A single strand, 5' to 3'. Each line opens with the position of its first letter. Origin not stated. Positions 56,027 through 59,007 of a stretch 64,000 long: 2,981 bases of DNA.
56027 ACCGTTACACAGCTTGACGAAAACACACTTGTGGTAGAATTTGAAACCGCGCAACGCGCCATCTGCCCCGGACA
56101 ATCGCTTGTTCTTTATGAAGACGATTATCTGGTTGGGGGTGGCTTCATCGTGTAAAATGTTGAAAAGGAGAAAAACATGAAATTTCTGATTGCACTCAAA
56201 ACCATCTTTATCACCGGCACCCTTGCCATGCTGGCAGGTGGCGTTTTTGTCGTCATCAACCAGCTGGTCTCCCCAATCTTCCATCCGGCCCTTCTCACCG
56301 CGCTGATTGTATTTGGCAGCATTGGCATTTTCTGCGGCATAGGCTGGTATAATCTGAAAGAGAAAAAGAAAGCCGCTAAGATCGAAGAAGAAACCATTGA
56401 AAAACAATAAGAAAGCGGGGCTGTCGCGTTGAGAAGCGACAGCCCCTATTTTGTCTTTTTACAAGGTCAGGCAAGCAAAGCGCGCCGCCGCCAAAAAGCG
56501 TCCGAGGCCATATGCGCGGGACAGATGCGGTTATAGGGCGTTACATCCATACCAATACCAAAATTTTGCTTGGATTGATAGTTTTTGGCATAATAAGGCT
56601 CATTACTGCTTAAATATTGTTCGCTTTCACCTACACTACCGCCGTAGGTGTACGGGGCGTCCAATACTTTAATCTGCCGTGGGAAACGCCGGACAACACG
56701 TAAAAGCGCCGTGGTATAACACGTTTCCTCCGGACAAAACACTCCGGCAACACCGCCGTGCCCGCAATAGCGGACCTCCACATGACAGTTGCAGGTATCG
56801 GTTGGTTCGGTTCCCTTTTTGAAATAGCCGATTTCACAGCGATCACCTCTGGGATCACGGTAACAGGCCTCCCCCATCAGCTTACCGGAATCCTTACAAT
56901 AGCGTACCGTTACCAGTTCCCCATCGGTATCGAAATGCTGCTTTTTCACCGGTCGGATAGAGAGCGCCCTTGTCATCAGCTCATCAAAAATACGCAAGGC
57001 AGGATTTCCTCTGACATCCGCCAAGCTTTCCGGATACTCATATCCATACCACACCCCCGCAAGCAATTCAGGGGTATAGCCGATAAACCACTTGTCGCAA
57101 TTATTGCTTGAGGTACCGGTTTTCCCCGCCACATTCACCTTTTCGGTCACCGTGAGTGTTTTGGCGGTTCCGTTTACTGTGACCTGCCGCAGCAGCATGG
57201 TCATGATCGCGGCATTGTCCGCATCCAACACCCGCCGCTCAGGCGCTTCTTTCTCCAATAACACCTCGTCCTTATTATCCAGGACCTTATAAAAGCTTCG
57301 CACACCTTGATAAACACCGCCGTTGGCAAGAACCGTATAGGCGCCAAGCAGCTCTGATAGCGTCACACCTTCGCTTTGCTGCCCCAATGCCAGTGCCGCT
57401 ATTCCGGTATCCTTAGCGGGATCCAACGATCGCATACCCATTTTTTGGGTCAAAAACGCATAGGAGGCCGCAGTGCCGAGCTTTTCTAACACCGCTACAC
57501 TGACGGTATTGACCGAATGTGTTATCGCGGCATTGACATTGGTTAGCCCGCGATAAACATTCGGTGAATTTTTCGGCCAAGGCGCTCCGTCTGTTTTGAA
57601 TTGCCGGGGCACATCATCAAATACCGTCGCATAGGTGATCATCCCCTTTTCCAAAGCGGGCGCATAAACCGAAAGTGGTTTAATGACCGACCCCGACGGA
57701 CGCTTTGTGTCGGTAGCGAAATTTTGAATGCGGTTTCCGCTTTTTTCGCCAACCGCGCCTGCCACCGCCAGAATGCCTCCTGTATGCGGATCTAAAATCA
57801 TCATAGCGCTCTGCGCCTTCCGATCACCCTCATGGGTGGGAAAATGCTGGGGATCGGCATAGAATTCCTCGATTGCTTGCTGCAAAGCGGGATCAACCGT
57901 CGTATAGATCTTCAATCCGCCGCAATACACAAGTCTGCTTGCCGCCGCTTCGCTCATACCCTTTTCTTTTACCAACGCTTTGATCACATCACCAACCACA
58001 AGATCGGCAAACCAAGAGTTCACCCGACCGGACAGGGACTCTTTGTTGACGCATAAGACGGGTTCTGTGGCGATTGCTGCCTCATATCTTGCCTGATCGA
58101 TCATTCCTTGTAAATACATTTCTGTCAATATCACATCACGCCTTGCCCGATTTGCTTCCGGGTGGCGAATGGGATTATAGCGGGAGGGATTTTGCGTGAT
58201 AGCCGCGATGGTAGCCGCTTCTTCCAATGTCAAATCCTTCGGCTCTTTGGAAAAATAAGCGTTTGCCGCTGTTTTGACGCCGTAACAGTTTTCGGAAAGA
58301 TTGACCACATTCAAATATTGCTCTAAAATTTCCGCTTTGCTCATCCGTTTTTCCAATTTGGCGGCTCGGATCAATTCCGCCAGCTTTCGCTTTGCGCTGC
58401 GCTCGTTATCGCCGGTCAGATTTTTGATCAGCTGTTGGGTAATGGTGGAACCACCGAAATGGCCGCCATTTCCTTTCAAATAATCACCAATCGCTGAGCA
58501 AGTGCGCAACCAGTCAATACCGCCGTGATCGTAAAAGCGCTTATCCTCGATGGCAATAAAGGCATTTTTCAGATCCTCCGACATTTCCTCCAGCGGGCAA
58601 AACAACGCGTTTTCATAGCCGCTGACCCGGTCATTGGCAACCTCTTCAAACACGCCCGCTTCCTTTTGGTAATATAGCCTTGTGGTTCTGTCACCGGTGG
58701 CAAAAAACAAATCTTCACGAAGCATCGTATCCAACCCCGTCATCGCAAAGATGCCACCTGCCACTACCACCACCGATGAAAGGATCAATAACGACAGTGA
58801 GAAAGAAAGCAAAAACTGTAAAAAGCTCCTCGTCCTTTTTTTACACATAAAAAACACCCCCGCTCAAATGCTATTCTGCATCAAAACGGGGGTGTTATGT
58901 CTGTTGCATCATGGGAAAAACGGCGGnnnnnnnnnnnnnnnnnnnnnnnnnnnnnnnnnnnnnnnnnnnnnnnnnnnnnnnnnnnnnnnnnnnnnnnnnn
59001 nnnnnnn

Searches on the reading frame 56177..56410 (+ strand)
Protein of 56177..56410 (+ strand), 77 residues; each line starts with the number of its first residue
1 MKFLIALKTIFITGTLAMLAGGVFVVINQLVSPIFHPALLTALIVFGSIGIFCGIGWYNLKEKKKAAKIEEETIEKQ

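Call 70: search_protein_families(library=ncbifam, proteins=[window:56177-56410:+], max_evalue=0.01)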
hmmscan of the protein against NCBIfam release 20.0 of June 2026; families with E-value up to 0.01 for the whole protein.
window:56177-56410:+ (77 aa): 1 family
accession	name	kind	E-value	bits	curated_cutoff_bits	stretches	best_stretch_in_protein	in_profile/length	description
NF041635.1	STM3941_fam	subfamily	0.00017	21.5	40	1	9-75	6-71/157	STM3941 family protein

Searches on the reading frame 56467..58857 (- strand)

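Call 23: search_protein_families(library=pfam, proteins=[window:56467-58857:-], max_evalue=0.001)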
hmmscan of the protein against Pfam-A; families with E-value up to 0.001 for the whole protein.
window:56467-58857:- (796 aa): 2 families
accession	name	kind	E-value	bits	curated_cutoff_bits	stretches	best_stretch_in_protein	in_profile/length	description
PF00912.28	Transgly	-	4e-60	202.7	27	1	81-247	11-177/178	Transglycosylase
PF00905.27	Transpeptidase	-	4.2e-27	95.6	22.1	1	352-597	3-267/299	Penicillin binding protein transpeptidase domain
